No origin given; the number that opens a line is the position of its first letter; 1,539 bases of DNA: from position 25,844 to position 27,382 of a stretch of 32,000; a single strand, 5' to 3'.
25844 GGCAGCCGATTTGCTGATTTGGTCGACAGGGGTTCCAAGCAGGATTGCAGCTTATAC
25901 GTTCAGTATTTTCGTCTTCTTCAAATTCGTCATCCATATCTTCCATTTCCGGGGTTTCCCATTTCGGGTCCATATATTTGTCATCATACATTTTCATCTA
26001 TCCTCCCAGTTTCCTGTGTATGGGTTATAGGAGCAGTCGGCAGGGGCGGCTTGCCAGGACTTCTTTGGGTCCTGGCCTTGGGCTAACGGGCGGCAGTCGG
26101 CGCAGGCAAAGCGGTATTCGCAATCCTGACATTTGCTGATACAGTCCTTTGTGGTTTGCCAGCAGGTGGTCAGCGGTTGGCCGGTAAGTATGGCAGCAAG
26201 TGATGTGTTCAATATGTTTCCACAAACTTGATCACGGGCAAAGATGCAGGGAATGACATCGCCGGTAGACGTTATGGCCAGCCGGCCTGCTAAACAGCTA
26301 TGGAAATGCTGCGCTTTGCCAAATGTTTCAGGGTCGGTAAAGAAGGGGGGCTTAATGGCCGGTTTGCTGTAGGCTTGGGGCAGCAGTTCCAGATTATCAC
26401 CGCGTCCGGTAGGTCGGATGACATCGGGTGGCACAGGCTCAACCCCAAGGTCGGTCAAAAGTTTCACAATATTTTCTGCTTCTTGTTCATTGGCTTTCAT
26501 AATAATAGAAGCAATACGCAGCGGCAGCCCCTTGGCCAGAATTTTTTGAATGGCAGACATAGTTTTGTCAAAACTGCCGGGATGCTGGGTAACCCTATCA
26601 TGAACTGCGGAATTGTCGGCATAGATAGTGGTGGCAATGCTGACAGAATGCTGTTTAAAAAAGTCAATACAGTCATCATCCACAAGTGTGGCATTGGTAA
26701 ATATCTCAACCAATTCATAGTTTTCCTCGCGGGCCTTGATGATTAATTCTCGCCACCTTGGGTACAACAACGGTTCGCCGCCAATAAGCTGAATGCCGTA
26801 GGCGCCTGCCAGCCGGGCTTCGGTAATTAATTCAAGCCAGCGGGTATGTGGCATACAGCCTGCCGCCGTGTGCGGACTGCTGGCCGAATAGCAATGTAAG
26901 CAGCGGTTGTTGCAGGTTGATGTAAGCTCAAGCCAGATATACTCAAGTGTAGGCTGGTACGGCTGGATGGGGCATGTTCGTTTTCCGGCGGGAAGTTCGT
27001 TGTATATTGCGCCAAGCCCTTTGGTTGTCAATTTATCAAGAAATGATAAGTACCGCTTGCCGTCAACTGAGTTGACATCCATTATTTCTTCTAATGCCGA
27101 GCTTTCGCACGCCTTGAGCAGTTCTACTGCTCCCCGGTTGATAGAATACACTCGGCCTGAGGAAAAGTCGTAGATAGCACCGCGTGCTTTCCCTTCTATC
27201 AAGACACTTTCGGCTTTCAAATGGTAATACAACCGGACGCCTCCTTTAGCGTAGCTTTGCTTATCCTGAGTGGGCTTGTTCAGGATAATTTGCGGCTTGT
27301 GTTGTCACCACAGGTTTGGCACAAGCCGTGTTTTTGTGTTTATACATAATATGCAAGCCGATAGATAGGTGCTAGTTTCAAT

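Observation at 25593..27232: Minimal two-gene cassette: RRE-radical SAM/SPASM maturase translationally coupled to an 18-cysteine CxPxQ-repeat peptide (candidate uncharacterised RiPP system)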

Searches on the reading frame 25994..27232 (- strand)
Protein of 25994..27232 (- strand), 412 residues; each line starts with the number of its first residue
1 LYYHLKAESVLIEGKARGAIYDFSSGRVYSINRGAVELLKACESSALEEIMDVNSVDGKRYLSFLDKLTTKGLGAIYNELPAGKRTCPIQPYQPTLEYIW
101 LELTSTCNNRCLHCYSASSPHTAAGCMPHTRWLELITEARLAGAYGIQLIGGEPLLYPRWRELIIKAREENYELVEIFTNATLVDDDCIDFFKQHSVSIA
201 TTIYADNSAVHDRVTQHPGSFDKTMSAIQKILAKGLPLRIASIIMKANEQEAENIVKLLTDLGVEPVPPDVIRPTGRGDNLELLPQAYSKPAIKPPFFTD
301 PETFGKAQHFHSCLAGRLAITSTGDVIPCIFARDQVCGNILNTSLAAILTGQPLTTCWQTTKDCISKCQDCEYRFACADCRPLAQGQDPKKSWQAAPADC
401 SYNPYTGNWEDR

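Call 3: search_protein_families(library=ncbifam, proteins=[window:25997-27232:-], max_evalue=0.01)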
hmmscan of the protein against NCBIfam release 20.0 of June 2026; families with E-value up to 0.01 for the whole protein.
window:25997-27232:- (412 aa): 67 families (the best 25 are shown)
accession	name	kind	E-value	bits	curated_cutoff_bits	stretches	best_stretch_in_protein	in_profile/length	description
TIGR04545.1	rSAM_ahbD_hemeb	equivalog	6e-29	101.5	500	2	100-282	3-185/339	heme b synthase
TIGR04193.1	SPASM_w_grasp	equivalog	2.5e-28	99.5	175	1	300-411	227-334/342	grasp-with-spasm system SPASM domain peptide maturase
TIGR04053.2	TIGR04053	equivalog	4e-27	95.4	395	2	99-286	11-200/366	TIGR04053 family radical SAM/SPASM domain-containing protein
TIGR04055.1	rSAM_NirJ2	equivalog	8e-26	91.3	500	2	102-282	5-184/326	putative heme d1 biosynthesis radical SAM protein NirJ2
TIGR04251.1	SCM_rSAM_ScmF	equivalog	7.7e-23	81.4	400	1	96-281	3-191/353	SynChlorMet cassette radical SAM/SPASM protein ScmF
TIGR04250.1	SCM_rSAM_ScmE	equivalog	3.6e-21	75.5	400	1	101-262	7-169/358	SynChlorMet cassette radical SAM/SPASM protein ScmE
NF045574.1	sacti_mat_StsB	exception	5.1e-21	75.1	625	1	89-381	88-396/466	StsB family radical SAM/SPASM domain sactipeptide maturase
TIGR04051.1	rSAM_NirJ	equivalog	3.3e-20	72.3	515.45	1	99-267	5-171/354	heme d1 biosynthesis radical SAM protein NirJ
TIGR04546.1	rSAM_ahbC_deAc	equivalog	6e-18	64.8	650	1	102-279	44-220/390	12,18-didecarboxysiroheme deacetylase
TIGR03962.1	mycofact_rSAM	equivalog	7.4e-18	64.8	265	1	101-377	16-309/339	mycofactocin radical SAM maturase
NF012164.0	AlbA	equivalog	8.1e-18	64.1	850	1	99-279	115-295/442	subtilosin maturase AlbA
TIGR04303.1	GeoRSP_rSAM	equivalog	1.4e-17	64.3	400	1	103-268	11-173/325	GeoRSP system radical SAM/SPASM protein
TIGR04054.1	rSAM_NirJ1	equivalog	2.3e-17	62.7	650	1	101-280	40-218/387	putative heme d1 biosynthesis radical SAM protein NirJ1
NF050035.1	rSAM_WgK_link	exception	2.4e-17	63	650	1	98-284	10-196/367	radical SAM/SPASM peptide maturase WgkB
TIGR04340.1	rSAM_ACGX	hypoth_equivalog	2.8e-17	63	400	2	101-267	7-177/341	radical SAM/SPASM domain protein, ACGX system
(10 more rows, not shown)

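Call 4: search_protein_families(library=pfam, proteins=[window:25997-27232:-], max_evalue=0.01)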
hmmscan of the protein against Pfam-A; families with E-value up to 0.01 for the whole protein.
window:25997-27232:- (412 aa): 3 families
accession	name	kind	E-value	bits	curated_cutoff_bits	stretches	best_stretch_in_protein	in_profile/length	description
PF04055.27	Radical_SAM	-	1.8e-17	64.5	29.5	1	102-259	2-166/166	Radical SAM superfamily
PF13186.11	SPASM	-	7.2e-08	33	21.5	1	316-372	6-67/67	Iron-sulfur cluster-binding domain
PF13353.11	Fer4_12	-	0.00086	20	22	1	104-185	12-96/137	4Fe-4S single cluster domain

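Call 10: find_homologous_proteins(query=window:25997-27232:-, max_evalue=1e-10)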
Query window:25997-27232:- (412 aa): 639 proteins with E <= 1e-10 among 6207 candidates; the best 120 are listed.
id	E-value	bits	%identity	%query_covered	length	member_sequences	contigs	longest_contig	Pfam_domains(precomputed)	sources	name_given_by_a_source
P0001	1.8e-279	945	97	100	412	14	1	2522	PF13186.12,PF04055.28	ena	-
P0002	1.2e-230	784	78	100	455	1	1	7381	PF13186.12,PF04055.28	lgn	-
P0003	2.1e-219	747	75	100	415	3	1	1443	PF13186.12,PF04055.28,PF13353.12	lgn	-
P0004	5.1e-218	742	74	100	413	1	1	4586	PF13186.12,PF04055.28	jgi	jgi:radical SAM protein with 4Fe4S-binding SPASM domain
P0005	1.6e-216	737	74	100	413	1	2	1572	PF13186.12,PF04055.28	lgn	-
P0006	1.7e-215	734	74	100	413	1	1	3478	PF13186.12,PF04055.28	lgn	-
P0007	2.6e-215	733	75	100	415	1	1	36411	PF13186.12,PF04055.28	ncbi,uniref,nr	ncbi:radical SAM protein [Sporomusa sp.]|uniref:radical SAM protein n=1 Tax=Sporomusa sp. TaxID=2078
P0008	5.4e-214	729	73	100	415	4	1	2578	PF13186.12,PF04055.28,PF13353.12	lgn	-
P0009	2.5e-213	727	73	100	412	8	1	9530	PF13186.12,PF04055.28,PF13353.12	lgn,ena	-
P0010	5.8e-212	722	73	100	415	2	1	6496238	PF13186.12,PF04055.28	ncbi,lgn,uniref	ncbi:radical SAM/SPASM domain-containing protein [Sporomusa aerivorans]|uniref:radical SAM protein n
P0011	9.6e-212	722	73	100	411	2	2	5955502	PF13186.12,PF04055.28,PF13353.12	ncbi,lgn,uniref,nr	ncbi:radical SAM/SPASM domain-containing protein [Sporomusa acidovorans]|uniref:PqqA peptide cyclase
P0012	2.7e-211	720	74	100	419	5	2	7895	PF13186.12,PF04055.28,PF13353.12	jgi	jgi:radical SAM protein with 4Fe4S-binding SPASM domain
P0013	4.8e-211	719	73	100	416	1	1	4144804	PF13186.12,PF04055.28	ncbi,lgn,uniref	ncbi:GTP 3',8-cyclase [Sporomusa carbonis]|uniref:radical SAM protein n=1 Tax=Sporomusa carbonis Tax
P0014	9.6e-210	715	72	100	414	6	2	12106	PF13186.12,PF04055.28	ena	-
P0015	2.6e-208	710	72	100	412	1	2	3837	PF13186.12,PF04055.28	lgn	-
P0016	3.6e-207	707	71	100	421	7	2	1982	PF13186.12,PF04055.28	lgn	-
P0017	7.1e-207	706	72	100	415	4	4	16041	PF13186.12,PF04055.28,PF13353.12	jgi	-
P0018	1.7e-206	704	70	100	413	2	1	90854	PF13186.12,PF04055.28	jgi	-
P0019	1.7e-205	701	81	88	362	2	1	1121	PF13186.12,PF04055.28,PF13353.12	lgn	-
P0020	5.9e-204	696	71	100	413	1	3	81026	PF13186.12,PF04055.28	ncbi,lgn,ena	-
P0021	1.6e-202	691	70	100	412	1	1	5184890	PF13186.12,PF04055.28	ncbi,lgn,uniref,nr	ncbi:radical SAM protein [Sporomusa termitida]|uniref:Coenzyme PQQ synthesis protein E n=1 Tax=Sporo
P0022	1.9e-202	691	70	100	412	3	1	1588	PF13186.12,PF04055.28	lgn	-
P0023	1.1e-200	685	71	100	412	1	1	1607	PF13186.12,PF04055.28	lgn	-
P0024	3.6e-196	670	67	100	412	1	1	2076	PF13186.12,PF04055.28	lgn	-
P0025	3.2e-193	661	67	100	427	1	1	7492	PF13186.12,PF04055.28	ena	-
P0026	2.0e-182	625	63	100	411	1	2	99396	PF13186.12,PF04055.28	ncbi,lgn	-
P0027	1.4e-180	619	63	100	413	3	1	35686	PF13186.12,PF04055.28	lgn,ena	-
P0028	6.0e-180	617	63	100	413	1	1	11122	PF13186.12,PF04055.28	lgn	-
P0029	3.7e-179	614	64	100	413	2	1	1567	PF13186.12,PF04055.28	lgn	-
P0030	4.3e-178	611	63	99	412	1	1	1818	PF13186.12,PF04055.28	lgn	-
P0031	1.3e-177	609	63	100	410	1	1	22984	PF13186.12,PF04055.28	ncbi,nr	ncbi:MAG: radical SAM protein [Negativicutes bacterium]|nr:radical SAM protein [Negativicutes bacter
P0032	2.7e-177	608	62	100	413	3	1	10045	PF13186.12,PF04055.28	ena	-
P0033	3.7e-177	608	64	100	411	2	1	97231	PF13186.12,PF04055.28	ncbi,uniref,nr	ncbi:radical sam [Lucifera butyrica]|uniref:Radical sam n=1 Tax=Lucifera butyrica TaxID=1351585 RepI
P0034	1.3e-176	606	62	100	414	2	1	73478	PF13186.12,PF04055.28,PF13353.12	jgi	jgi:radical SAM protein with 4Fe4S-binding SPASM domain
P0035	3.4e-176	604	61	100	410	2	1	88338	PF13186.12,PF04055.28,PF13353.12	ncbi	ncbi:MAG: radical SAM protein [Veillonellales bacterium]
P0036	4.2e-176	604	62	100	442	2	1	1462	PF13186.12,PF04055.28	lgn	-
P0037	9.3e-176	603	61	100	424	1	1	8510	PF13186.12,PF04055.28,PF13353.12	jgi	-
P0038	1.1e-175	603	61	99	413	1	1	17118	PF13186.12,PF04055.28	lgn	-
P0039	1.7e-175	602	62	100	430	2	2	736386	PF13186.12,PF04055.28,PF13353.12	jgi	jgi:radical SAM protein with 4Fe4S-binding SPASM domain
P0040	2.2e-175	602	64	97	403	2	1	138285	PF13186.12,PF04055.28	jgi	-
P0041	2.8e-175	601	61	100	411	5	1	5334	PF13186.12,PF04055.28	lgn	-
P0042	2.9e-175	601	60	100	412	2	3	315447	PF13186.12,PF04055.28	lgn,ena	-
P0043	4.8e-175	601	61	100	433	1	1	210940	PF13186.12,PF04055.28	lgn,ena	-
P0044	7.2e-175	600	61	100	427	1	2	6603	PF13186.12,PF04055.28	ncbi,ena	-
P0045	9.2e-174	596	60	100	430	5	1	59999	PF13186.12,PF04055.28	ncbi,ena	-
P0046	9.3e-174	596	62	100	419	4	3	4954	PF13186.12,PF04055.28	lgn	-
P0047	1.5e-173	596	60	100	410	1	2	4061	PF13186.12,PF04055.28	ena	-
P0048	1.5e-173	596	62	100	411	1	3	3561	PF13186.12,PF04055.28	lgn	-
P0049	1.9e-173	595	60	100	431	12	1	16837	PF13186.12,PF04055.28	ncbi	-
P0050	2.0e-173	595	60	100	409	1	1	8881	PF13186.12,PF04055.28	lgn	-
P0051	2.4e-173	595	59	100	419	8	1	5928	PF13186.12,PF04055.28,PF13353.12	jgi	-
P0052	2.9e-173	595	60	100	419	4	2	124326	PF13186.12,PF04055.28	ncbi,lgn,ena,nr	ncbi:MAG: Radical domain protein [Firmicutes bacterium]|nr:Radical domain protein [Bacillota bacteri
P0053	6.7e-173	594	61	97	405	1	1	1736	PF13186.12,PF04055.28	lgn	-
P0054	8.3e-173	593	60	100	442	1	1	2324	PF13186.12,PF04055.28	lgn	-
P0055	1.3e-172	593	61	100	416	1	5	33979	PF13186.12,PF04055.28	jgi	jgi:radical SAM protein with 4Fe4S-binding SPASM domain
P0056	1.6e-172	592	61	100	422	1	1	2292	PF13186.12,PF04055.28,PF13353.12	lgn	-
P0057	2.2e-172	592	60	100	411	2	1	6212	PF13186.12,PF04055.28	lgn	-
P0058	3.0e-172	591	62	97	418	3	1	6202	PF13186.12,PF04055.28,PF13353.12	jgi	jgi:radical SAM protein with 4Fe4S-binding SPASM domain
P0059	5.5e-172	591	60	100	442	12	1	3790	PF13186.12,PF04055.28,PF13353.12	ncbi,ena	-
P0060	6.8e-172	590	60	100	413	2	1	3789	PF13186.12,PF04055.28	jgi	jgi:radical SAM protein with 4Fe4S-binding SPASM domain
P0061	9.1e-172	590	60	100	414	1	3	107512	PF13186.12,PF04055.28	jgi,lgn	jgi:radical SAM protein with 4Fe4S-binding SPASM domain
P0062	1.0e-171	590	59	100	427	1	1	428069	PF13186.12,PF04055.28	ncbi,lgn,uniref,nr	ncbi:radical SAM protein [Pelosinus sp. IPA-1]|uniref:radical SAM/SPASM domain-containing protein n=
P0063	1.6e-171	589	61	100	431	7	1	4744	PF13186.12,PF04055.28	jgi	jgi:radical SAM protein with 4Fe4S-binding SPASM domain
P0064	1.8e-171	589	60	100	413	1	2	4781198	PF13186.12,PF04055.28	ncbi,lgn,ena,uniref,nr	ncbi:MAG TPA: radical SAM protein [Methylomusa anaerophila]|uniref:Antilisterial bacteriocin subtilo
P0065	1.9e-171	589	61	100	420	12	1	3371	PF13186.12,PF04055.28,PF13353.12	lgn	-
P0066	2.3e-171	589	60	100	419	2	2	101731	PF13186.12,PF04055.28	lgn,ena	-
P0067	2.5e-171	588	60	100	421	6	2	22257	PF13186.12,PF04055.28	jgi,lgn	jgi:radical SAM protein with 4Fe4S-binding SPASM domain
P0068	4.9e-171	587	59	100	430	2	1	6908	PF13186.12,PF04055.28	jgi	-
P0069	5.5e-171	587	59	100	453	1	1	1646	PF13186.12,PF04055.28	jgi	jgi:radical SAM protein with 4Fe4S-binding SPASM domain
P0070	9.7e-171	587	59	100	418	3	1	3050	PF13186.12,PF04055.28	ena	-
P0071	1.0e-170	586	60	100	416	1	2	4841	PF13186.12,PF04055.28,PF13353.12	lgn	-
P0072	1.5e-170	586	60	100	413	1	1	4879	PF13186.12,PF04055.28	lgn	-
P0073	2.1e-170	585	60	100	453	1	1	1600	PF13186.12,PF04055.28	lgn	-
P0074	2.1e-170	585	60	100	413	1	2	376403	PF13186.12,PF04055.28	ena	-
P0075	2.2e-170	585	61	100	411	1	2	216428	PF13186.12,PF04055.28,PF13353.12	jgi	jgi:radical SAM protein with 4Fe4S-binding SPASM domain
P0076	2.4e-170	585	60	100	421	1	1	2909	PF13186.12,PF04055.28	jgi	jgi:radical SAM protein with 4Fe4S-binding SPASM domain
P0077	2.9e-170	585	61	100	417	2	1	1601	PF13186.12,PF04055.28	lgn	-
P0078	3.5e-170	585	60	100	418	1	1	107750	PF13186.12,PF04055.28,PF13353.12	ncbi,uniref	ncbi:radical SAM/SPASM domain-containing protein [Dendrosporobacter sp. 1207_IL3150]|uniref:radical 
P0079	4.5e-170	584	60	100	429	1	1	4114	PF13186.12,PF04055.28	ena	-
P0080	5.4e-170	584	60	100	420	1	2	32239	PF13186.12,PF04055.28,PF13353.12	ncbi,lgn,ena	-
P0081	6.9e-170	584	60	100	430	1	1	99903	PF13186.12,PF04055.28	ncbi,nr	ncbi:MAG: radical SAM protein [Negativicutes bacterium]|nr:radical SAM protein [Negativicutes bacter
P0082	1.1e-169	583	60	100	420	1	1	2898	PF13186.12,PF04055.28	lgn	-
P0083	1.4e-169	583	59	100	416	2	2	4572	PF13186.12,PF04055.28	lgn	-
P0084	1.4e-169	583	60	100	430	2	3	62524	PF13186.12,PF04055.28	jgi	-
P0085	1.7e-169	582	60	100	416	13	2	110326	PF13186.12,PF04055.28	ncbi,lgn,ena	-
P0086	1.7e-169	582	60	100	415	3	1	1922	PF13186.12,PF04055.28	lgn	-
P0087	1.8e-169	582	59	100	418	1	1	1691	PF13186.12,PF04055.28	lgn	-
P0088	2.0e-169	582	60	99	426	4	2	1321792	PF13186.12,PF04055.28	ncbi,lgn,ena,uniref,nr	ncbi:radical SAM protein|uniref:Radical SAM additional 4Fe4S-binding SPASM domain-containing protein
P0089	2.5e-169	582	59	100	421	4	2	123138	PF13186.12,PF04055.28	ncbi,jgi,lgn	jgi:radical SAM protein with 4Fe4S-binding SPASM domain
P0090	4.3e-169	581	60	100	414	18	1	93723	PF13186.12,PF04055.28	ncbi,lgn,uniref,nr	ncbi:radical SAM protein [Pelosinus sp. IPA-1]|uniref:radical SAM protein n=1 Tax=Pelosinus sp. IPA-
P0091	4.9e-169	581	59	99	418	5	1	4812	PF13186.12,PF04055.28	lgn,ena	-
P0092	5.7e-169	581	61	99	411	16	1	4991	PF13186.12,PF04055.28,PF13353.12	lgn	-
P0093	5.8e-169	581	61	100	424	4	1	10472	PF13186.12,PF04055.28,PF13353.12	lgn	-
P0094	6.2e-169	581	61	100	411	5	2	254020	PF13186.12,PF04055.28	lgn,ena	-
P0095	7.1e-169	580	60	99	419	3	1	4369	PF13186.12,PF04055.28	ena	-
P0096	1.7e-168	579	61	100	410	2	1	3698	PF13186.12,PF04055.28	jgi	-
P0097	1.9e-168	579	60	99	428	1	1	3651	PF13186.12,PF04055.28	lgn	-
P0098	2.3e-168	579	60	100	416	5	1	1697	PF13186.12,PF04055.28,PF13353.12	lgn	-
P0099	3.5e-168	578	59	100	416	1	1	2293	PF13186.12,PF04055.28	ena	-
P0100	5.7e-168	577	61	100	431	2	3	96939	PF13186.12,PF04055.28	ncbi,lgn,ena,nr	ncbi:MAG: albA 1 [Firmicutes bacterium]|nr:albA 1 [Bacillota bacterium]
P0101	7.7e-168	577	57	100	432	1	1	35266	PF04055.28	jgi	-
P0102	1.0e-167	577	59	100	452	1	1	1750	PF13186.12,PF04055.28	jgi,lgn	jgi:Predicted Fe-S oxidoreductases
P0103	1.2e-167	576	60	97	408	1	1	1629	PF13186.12,PF04055.28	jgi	jgi:radical SAM protein with 4Fe4S-binding SPASM domain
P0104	1.7e-167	576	61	99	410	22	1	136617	PF13186.12,PF04055.28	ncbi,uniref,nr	ncbi:radical SAM protein [Pelosinus baikalensis]|uniref:Radical SAM protein n=1 Tax=Pelosinus baikal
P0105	2.8e-167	575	59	100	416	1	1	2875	PF04055.28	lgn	-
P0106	3.0e-167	575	57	100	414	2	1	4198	PF13186.12,PF04055.28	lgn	-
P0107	3.2e-167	575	59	99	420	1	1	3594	PF13186.12,PF04055.28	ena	-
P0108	3.5e-167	575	59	100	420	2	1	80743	PF13186.12,PF04055.28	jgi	-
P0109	3.9e-167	575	58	100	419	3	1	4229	PF13186.12,PF04055.28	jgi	-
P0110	6.7e-167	574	59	100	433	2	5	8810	PF13186.12,PF04055.28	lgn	-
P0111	9.1e-167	573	58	100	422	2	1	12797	PF13186.12,PF04055.28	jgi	-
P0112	9.9e-167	573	59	100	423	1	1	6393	PF13186.12,PF04055.28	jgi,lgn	jgi:radical SAM protein with 4Fe4S-binding SPASM domain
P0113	1.2e-166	573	59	100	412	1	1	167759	PF13186.12,PF04055.28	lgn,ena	-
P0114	1.6e-166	573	59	99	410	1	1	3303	PF13186.12,PF04055.28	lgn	-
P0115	2.2e-166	572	60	100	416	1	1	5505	PF13186.12,PF04055.28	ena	-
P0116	3.0e-166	572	60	100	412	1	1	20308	PF13186.12,PF04055.28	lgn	-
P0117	4.0e-166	571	59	100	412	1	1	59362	PF13186.12,PF04055.28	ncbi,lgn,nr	ncbi:MAG: radical SAM protein [Pelosinus sp.]|nr:radical SAM protein [Pelosinus sp.]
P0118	4.4e-166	571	59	100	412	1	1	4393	PF13186.12,PF04055.28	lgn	-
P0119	4.7e-166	571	60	100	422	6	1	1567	PF13186.12,PF04055.28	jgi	-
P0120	5.0e-166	571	59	100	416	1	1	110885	PF13186.12,PF04055.28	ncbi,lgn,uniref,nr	ncbi:radical SAM protein with 4Fe4S-binding SPASM domain [Ruminiclostridium sufflavum DSM 19573]|uni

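Call 12: find_related_loci(query=A1, collection=genome_contigs, flank=6000)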
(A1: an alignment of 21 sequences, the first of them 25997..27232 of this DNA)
Query A1 (412 aa) in genome_contigs; peptide patterns used: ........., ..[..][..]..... (x = any residue, [..] = any of these).
243 stretches matched a pattern; 176 encode a relative of the query (tblastn E <= 1e-3); the best 80 are kept; 79 distinct loci.
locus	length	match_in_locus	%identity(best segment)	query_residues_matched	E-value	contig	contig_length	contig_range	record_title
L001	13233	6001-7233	75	1-411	0e+0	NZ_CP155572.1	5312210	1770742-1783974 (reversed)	Sporomusa malonica strain DSM 5090 chromosome, complete genome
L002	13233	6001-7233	75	1-411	0e+0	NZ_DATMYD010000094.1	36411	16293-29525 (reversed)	MAG: Sporomusa sp. isolate SMAG_U13137 k141_117889, whole genome shotgun sequence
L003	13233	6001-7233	73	1-411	0e+0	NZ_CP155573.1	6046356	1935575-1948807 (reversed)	Sporomusa silvacetica DSM 10669 chromosome, complete genome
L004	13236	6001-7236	74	1-412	0e+0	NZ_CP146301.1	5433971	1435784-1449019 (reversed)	Sporomusa ovata DSM 2662 chromosome, complete genome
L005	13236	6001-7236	73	1-412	0e+0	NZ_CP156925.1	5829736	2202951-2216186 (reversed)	Sporomusa rhizae strain DSM 16652 chromosome, complete genome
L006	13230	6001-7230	73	1-411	0e+0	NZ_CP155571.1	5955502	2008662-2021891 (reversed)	Sporomusa acidovorans DSM 3132 chromosome, complete genome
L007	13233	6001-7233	73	1-411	0e+0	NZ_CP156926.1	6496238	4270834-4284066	Sporomusa aerivorans strain DSM 13326 chromosome, complete genome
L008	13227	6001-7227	73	1-411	0e+0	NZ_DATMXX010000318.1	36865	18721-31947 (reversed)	MAG: Sporomusa sp. isolate SMAG_U13131 k141_79894, whole genome shotgun sequence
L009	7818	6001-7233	71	1-411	0e+0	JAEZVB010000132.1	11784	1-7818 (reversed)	MAG: Bacillota bacterium isolate OH_PFB_106 k127_927001, whole genome shotgun sequence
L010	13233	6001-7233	70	1-411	0e+0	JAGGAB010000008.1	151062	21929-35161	MAG: Bacillota bacterium isolate CTSoil_079 scaffold_18, whole genome shotgun sequence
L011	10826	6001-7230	70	1-411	0e+0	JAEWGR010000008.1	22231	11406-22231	MAG: Bacillota bacterium isolate OH_PBlB_39 k127_89356, whole genome shotgun sequence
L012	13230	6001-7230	63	1-411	1e-179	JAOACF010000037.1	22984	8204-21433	MAG: Negativicutes bacterium isolate SKW2 NODE_36_length_22984_cov_4.553979, whole genome shotgun sequence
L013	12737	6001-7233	63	1-412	5e-179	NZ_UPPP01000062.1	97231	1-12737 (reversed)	Lucifera butyrica isolate LUCI, whole genome shotgun sequence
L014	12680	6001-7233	62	1-410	2e-175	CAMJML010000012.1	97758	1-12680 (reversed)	MAG: uncultured Selenomonadales bacterium isolate SRR12377476_bin.3_metawrap_v1.3_MAG genome assembly, contig: SRR123774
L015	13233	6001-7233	60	1-410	2e-175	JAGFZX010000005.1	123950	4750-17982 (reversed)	MAG: Bacillota bacterium isolate CTSoil_075 scaffold_4, whole genome shotgun sequence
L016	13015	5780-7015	60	1-412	7e-174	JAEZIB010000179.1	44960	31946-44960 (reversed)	MAG: Bacillota bacterium isolate OH_CDB_159 k127_1686401, whole genome shotgun sequence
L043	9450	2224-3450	51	1-409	9e-143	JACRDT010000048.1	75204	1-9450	MAG: Elusimicrobia bacterium isolate NC_groundwater_1679_Pr3_B-0.1um_69_72 SR-2_scaffold_141_4076725, whole genome shotg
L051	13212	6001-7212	39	4-409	3e-93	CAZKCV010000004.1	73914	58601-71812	MAG TPA_asm: uncultured Gammaproteobacteria bacterium isolate binchicken_co251_142 genome assembly, contig: NODE_514_len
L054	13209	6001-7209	39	2-412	1e-88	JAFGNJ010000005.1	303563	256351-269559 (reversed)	MAG: Deltaproteobacteria bacterium isolate Zod_Metabat.542 k87_2189062, whole genome shotgun sequence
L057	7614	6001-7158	37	4-405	3e-85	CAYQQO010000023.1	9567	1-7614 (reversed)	MAG TPA_asm: uncultured Candidatus Saccharibacteria bacterium isolate SRP141376_co2_317 genome assembly, contig: NODE_13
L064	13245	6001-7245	36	2-410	3e-79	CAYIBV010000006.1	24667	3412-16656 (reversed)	MAG TPA_asm: uncultured Methanosarcinales archaeon isolate ERP119705_co19_921 genome assembly, contig: NODE_1519_length_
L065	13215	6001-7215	35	3-409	4e-78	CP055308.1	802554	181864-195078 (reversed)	MAG: Candidatus Woesebacteria bacterium isolate Ch104a chromosome, complete genome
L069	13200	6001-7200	35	1-410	2e-74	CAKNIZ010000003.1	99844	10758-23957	MAG TPA_asm: uncultured Clostridium sp. isolate ERR3414571_bin.54_metaWRAP_v1.1_MAG genome assembly, contig: NODE_320_le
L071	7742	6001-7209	33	1-412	3e-71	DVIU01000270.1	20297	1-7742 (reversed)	MAG TPA_asm: Candidatus Scatousia excrementigallinarum isolate 6276 CHK98__C417747_L20297_ERR2241824, whole genome shotg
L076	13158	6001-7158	34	12-409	3e-68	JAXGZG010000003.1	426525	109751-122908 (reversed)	MAG: Bacillota bacterium isolate AnMBR.bin531 bin531_3, whole genome shotgun sequence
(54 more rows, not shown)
